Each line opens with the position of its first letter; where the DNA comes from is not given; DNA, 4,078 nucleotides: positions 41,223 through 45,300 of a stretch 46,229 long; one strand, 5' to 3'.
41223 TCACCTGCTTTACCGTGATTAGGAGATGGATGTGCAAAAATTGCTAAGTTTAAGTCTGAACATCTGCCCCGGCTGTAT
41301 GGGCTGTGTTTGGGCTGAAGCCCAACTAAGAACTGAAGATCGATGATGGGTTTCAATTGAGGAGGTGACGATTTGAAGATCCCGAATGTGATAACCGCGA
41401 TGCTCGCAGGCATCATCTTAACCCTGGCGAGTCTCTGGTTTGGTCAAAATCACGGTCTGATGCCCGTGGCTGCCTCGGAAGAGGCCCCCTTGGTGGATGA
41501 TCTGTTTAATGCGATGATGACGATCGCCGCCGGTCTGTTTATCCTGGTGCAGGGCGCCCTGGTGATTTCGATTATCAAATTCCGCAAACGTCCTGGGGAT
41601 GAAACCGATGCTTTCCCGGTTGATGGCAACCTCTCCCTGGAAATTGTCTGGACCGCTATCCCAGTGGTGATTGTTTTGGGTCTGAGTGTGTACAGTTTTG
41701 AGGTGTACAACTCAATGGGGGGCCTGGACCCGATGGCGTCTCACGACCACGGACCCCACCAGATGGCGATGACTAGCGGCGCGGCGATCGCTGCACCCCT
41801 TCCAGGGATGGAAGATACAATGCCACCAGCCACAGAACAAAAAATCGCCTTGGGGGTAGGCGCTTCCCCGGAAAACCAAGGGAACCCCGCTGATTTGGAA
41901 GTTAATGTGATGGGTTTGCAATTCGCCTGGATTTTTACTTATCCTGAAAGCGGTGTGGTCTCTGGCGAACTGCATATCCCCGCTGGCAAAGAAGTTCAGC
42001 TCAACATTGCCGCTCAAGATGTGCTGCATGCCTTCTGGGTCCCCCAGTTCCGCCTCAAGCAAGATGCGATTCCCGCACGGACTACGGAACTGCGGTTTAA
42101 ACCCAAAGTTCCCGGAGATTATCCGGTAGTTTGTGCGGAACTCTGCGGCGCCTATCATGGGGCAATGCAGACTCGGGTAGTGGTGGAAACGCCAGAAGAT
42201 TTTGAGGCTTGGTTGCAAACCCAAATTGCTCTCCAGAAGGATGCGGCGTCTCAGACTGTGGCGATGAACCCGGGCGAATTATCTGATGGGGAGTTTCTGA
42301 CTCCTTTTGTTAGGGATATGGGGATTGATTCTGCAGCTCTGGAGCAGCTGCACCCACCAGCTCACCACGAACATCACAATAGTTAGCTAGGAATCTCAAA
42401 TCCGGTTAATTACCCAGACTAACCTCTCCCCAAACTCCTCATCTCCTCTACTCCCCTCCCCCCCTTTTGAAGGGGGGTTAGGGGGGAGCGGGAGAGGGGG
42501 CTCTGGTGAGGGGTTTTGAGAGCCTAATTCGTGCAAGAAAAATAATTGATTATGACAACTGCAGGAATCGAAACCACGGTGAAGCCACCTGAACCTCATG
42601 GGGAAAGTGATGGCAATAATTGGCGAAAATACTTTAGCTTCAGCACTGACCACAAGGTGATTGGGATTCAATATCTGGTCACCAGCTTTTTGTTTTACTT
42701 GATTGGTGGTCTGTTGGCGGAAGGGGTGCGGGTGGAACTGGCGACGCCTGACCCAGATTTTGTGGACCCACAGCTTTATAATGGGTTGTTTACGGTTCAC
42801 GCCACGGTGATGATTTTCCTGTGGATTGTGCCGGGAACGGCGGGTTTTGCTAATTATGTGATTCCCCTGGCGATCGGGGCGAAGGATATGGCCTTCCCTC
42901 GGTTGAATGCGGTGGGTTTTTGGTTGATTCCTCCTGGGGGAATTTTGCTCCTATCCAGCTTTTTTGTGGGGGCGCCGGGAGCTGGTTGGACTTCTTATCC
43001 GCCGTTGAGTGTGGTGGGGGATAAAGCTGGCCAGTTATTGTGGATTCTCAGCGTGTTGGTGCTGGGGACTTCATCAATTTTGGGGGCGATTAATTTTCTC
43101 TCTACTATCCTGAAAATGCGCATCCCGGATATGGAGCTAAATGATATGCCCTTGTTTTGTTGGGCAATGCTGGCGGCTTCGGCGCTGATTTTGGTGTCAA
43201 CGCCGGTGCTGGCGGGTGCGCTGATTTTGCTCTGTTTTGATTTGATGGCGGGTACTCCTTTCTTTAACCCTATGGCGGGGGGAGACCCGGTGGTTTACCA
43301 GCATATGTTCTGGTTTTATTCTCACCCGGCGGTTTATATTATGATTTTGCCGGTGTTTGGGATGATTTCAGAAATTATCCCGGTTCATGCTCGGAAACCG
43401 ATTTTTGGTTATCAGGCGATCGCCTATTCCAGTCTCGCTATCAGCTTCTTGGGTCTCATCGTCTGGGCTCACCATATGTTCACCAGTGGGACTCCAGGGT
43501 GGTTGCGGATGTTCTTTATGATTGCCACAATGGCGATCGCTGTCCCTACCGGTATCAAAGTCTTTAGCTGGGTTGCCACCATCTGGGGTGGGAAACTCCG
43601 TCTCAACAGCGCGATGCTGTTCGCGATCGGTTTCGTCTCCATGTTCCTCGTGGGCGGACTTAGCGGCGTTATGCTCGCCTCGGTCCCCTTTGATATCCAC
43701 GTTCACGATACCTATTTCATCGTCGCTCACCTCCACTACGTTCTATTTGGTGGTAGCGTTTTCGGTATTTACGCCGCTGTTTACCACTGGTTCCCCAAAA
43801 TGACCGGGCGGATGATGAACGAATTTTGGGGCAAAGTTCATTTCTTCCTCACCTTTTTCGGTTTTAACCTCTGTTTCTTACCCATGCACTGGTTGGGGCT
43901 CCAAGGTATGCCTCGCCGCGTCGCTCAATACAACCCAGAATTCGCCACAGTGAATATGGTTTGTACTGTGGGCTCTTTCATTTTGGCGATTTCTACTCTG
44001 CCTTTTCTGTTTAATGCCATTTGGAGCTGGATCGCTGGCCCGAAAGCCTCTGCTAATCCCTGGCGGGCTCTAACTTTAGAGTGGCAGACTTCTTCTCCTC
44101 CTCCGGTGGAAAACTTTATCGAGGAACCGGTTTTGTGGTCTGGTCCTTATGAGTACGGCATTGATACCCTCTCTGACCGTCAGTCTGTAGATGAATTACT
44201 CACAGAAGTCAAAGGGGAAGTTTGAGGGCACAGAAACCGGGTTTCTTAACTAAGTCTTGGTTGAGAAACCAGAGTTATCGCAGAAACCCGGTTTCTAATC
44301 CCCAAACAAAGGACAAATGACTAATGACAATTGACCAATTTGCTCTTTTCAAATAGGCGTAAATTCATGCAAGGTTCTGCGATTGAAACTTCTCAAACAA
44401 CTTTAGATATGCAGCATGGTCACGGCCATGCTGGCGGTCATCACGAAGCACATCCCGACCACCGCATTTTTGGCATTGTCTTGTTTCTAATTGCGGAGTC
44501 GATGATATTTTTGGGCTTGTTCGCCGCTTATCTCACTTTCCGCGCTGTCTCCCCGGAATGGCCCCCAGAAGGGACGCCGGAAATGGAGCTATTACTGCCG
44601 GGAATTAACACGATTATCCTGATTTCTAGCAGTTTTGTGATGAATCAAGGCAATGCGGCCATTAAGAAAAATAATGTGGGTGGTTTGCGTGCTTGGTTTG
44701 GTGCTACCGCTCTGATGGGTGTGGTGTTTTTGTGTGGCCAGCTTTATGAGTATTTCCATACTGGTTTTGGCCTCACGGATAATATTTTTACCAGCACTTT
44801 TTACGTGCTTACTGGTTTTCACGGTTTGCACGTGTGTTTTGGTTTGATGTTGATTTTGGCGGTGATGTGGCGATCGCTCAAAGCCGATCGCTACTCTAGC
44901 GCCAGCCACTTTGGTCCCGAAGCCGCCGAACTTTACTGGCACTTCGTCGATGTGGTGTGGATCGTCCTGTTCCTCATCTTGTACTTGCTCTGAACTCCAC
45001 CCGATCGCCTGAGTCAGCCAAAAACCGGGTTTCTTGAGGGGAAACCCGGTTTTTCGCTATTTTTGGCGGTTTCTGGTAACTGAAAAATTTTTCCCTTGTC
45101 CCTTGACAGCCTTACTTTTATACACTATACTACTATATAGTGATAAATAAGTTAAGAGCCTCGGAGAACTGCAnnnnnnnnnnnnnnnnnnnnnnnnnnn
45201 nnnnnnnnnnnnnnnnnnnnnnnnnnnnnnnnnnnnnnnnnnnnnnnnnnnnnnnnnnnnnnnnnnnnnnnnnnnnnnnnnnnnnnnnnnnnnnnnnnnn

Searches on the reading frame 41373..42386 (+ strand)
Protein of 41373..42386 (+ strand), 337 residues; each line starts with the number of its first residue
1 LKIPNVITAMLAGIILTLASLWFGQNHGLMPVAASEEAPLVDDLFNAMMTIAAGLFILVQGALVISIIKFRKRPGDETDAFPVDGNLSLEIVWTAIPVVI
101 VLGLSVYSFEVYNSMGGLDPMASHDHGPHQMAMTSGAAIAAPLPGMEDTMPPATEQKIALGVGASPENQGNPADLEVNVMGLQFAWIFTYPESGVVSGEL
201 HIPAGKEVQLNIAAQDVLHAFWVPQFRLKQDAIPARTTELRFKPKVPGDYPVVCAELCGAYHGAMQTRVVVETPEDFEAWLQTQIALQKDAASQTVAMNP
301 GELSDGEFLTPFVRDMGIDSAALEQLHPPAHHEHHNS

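Call 17: search_protein_families(library=pfam, proteins=[window:41373-42386:+])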
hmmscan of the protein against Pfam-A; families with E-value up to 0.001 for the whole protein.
window:41373-42386:+ (337 aa): 3 families
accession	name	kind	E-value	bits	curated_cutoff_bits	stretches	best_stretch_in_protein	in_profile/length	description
PF02790.20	COX2_TM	-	5.3e-18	65.4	22.8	1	25-111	6-88/88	Cytochrome C oxidase subunit II, transmembrane domain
PF00116.26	COX2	-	1.4e-14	54.4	22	1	199-267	47-115/120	Cytochrome C oxidase subunit II, periplasmic domain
PF13473.12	Cupredoxin_1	-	4e-05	24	27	1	199-270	36-103/104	Cupredoxin-like domain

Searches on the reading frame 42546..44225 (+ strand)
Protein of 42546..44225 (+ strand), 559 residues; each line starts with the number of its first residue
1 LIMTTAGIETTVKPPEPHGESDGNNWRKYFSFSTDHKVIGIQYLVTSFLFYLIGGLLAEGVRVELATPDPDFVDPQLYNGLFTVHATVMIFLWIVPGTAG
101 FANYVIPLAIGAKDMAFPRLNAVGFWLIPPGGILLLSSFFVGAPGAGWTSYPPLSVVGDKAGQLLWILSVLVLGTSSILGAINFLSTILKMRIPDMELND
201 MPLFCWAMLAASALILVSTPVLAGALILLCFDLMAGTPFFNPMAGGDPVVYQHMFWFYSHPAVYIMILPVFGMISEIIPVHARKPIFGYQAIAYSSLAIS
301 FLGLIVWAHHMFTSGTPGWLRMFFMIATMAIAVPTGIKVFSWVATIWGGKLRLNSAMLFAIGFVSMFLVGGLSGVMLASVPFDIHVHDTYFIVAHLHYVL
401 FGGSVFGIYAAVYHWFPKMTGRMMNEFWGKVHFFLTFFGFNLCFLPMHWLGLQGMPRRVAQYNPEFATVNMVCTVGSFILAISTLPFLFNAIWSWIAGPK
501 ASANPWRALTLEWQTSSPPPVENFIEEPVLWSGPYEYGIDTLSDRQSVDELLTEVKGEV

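Call 17: search_protein_families(library=pfam, proteins=[window:42546-44225:+])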
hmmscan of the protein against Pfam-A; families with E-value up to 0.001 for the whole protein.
window:42546-44225:+ (559 aa): 1 family
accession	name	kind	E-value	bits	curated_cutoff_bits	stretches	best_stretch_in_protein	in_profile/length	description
PF00115.25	COX1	-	3.5e-165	550.5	34.8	1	39-479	2-436/436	Cytochrome C and Quinol oxidase polypeptide I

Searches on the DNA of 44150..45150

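Call 73: search_rna_families(source=window, start=44150, end=45150, threshold=evalue, max_evalue=1)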
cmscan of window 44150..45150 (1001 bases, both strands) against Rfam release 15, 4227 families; matches with E-value up to 1: 1.
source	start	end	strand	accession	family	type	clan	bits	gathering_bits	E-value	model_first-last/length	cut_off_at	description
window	44308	44426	-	RF02503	Atu_C9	Gene; sRNA;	-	12.4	40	0.97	76-192/192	no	Rhizobiales sRNA Atu_C9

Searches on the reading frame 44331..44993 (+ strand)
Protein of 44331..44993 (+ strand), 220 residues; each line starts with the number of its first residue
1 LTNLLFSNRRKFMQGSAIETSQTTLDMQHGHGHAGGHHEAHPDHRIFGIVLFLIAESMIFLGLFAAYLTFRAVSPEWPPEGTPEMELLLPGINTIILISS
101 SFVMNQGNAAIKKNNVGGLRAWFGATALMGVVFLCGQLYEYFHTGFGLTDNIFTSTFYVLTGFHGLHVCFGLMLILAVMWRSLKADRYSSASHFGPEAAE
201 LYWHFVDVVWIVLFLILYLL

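Call 17: search_protein_families(library=pfam, proteins=[window:44331-44993:+])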
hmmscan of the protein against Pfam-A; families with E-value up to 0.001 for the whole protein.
window:44331-44993:+ (220 aa): 1 family
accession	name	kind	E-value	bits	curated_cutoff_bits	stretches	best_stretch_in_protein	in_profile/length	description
PF00510.24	COX3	-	1.3e-37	130.5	23.8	1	26-219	57-255/258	Cytochrome c oxidase subunit III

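Call 24: find_encoding_contigs(protein=window:44331-44993:+, flank=10000, max_places=10)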
Protein window:44331-44993:+ (220 aa): no gene with exactly this product is on record in the collection.

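Call 25: find_homologous_proteins(query=window:44331-44993:+, max_evalue=1e-40)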
Query window:44331-44993:+ (220 aa): 2520 proteins with E <= 1e-40 among 8000 candidates; the best 120 are listed.
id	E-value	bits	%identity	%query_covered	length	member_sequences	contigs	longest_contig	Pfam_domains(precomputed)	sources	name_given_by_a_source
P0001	6.3e-136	469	100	95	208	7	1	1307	PF00510.24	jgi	jgi:cytochrome c oxidase subunit 3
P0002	7.9e-112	390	84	94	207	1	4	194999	PF00510.24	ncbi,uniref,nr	ncbi:cytochrome c oxidase subunit 3 [Laspinema olomoucense]|uniref:Heme-copper oxidase subunit III n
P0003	7.5e-111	387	82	95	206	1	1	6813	PF00510.24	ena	-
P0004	2.9e-110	385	82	95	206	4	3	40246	PF00510.24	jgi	jgi:cytochrome c oxidase subunit 3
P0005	2.5e-109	382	82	94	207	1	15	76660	PF00510.24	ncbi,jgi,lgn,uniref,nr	ncbi:heme-copper oxidase subunit III [Phormidium pseudopriestleyi FRX01]|uniref:Heme-copper oxidase 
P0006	1.3e-108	380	80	95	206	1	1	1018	PF00510.24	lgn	-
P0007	1.7e-108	379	81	94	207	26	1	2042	PF00510.24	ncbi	ncbi:MAG: cytochrome c oxidase subunit 3 [Chroococcales cyanobacterium]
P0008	3.5e-108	378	79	95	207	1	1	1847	PF00510.24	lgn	-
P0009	5.2e-106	371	80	94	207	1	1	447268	PF00510.24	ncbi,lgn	-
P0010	7.5e-106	371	78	95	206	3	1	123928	PF00510.24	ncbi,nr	ncbi:MAG: heme-copper oxidase subunit III [Oscillatoria sp. SIO1A7]|nr:heme-copper oxidase subunit I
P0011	8.6e-106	371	79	95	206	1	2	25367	PF00510.24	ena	-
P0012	1.9e-104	366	78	95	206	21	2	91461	PF00510.24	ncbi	-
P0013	6.5e-103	361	79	95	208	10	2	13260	PF00510.24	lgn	-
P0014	1.1e-102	360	78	95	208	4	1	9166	PF00510.24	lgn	-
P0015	2.2e-102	359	78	95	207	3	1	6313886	PF00510.24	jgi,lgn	jgi:cytochrome c oxidase subunit 3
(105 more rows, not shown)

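Call 26: find_encoding_contigs(protein=P0002, flank=10000, max_places=4)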
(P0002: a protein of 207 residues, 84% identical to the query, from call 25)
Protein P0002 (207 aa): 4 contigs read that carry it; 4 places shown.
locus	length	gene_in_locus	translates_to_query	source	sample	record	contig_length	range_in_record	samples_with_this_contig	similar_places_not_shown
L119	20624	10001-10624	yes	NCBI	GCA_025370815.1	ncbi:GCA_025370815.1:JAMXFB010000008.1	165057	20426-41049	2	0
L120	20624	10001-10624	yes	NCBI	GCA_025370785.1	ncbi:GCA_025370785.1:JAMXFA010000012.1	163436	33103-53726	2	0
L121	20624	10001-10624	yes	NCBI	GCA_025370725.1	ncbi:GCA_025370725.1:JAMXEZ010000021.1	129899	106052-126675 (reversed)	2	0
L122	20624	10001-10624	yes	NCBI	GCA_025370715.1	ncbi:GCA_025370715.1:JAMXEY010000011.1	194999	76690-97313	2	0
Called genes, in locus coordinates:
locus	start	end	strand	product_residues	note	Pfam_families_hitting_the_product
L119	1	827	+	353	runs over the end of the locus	PF10017:Methyltransf_33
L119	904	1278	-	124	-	-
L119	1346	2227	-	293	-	PF01061:ABC2_membrane, PF12698:ABC2_membrane_3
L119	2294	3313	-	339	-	PF00005:ABC_tran, PF13304:AAA_21 (weak), PF13732:DrrA1-3_C (weak)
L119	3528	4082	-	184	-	PF05685:Uma2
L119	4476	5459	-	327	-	PF01040:UbiA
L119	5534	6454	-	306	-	PF02628:COX15-CtaA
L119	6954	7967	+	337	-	PF02790:COX2_TM, PF13473:Cupredoxin_1 (weak), PF00116:COX2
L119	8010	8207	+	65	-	-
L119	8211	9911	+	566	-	PF00115:COX1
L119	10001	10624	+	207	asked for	PF00510:COX3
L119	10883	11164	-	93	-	PF00512:HisKA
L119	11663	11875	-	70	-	PF13443:HTH_26, PF01381:HTH_3 (weak)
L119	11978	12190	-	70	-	PF13443:HTH_26 (weak)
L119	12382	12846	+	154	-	-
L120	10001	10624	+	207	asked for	PF00510:COX3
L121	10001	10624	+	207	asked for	PF00510:COX3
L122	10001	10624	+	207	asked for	PF00510:COX3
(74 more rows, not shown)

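Call 27: find_encoding_contigs(protein=P0005, flank=10000, max_places=4)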
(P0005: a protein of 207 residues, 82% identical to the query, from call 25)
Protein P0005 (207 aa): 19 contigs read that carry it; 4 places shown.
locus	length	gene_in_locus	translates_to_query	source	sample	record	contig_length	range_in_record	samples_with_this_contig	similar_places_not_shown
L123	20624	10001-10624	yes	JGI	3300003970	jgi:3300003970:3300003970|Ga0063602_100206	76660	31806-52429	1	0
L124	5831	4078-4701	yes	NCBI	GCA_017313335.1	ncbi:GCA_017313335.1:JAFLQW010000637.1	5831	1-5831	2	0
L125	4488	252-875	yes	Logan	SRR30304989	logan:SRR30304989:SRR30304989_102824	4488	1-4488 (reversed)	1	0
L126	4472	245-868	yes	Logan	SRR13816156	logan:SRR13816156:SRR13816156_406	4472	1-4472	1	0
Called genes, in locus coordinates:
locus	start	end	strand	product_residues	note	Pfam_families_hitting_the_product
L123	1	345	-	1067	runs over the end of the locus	PF00176:SNF2-rel_dom, PF04851:ResIII (weak), PF00271:Helicase_C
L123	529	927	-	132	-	PF01850:PIN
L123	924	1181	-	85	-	PF02604:PhdYeFM_antitox (weak)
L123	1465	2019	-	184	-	PF05685:Uma2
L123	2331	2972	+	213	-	PF00300:His_Phos_1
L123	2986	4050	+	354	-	-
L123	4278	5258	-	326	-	PF01040:UbiA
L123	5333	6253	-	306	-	PF02628:COX15-CtaA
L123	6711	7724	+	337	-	PF02790:COX2_TM, PF00116:COX2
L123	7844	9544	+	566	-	PF00115:COX1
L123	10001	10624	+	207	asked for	PF00510:COX3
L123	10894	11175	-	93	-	PF00512:HisKA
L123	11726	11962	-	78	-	PF13443:HTH_26, PF01381:HTH_3 (weak)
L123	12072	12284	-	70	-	PF13443:HTH_26 (weak)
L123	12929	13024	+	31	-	-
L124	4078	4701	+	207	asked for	PF00510:COX3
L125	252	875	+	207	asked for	PF00510:COX3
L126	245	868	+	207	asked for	PF00510:COX3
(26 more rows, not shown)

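Call 30: find_related_loci(query=window:44367-44993:+, collection=metagenome_contigs, flank=10000)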
Query window:44367-44993:+ (208 aa) in metagenome_contigs; peptide patterns used: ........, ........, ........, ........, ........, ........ (x = any residue, [..] = any of these).
600 stretches matched a pattern (row limit reached: there are more); 586 encode a relative of the query (tblastn E <= 1e-3); the best 80 are kept; 80 distinct loci.
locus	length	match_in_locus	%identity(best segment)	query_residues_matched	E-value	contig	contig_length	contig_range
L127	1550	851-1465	66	1-208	4e-93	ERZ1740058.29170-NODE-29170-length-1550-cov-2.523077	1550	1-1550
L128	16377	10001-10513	56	31-202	3e-58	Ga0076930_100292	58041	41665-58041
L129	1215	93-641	45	34-208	1e-44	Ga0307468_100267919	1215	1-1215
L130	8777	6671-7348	41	2-208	7e-41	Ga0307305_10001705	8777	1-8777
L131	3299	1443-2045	41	2-208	5e-40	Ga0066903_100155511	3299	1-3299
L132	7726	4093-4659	41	34-208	2e-39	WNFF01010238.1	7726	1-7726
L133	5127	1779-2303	47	34-208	4e-39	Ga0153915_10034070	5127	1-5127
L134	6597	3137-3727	44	10-208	1e-38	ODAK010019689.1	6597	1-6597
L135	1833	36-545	42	36-208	1e-38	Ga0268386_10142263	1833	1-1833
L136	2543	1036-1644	38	3-208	2e-37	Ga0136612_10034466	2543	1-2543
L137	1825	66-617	41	34-208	1e-37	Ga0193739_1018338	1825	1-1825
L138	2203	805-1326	44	34-208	4e-37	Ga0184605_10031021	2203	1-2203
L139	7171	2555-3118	41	24-208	1e-36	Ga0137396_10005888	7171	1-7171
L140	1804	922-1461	39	27-208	1e-36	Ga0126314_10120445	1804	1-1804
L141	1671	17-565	40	29-208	4e-37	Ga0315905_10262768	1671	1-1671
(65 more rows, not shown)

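Call 31: find_encoding_contigs(protein=P0001, flank=10000, max_places=10)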
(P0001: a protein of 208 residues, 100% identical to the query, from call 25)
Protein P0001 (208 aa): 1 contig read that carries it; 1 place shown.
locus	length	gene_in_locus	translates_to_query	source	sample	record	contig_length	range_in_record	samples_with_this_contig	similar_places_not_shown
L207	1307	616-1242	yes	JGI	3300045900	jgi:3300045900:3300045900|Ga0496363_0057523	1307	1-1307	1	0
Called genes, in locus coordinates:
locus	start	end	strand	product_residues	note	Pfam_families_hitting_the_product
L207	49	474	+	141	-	PF00115:COX1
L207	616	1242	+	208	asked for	PF00510:COX3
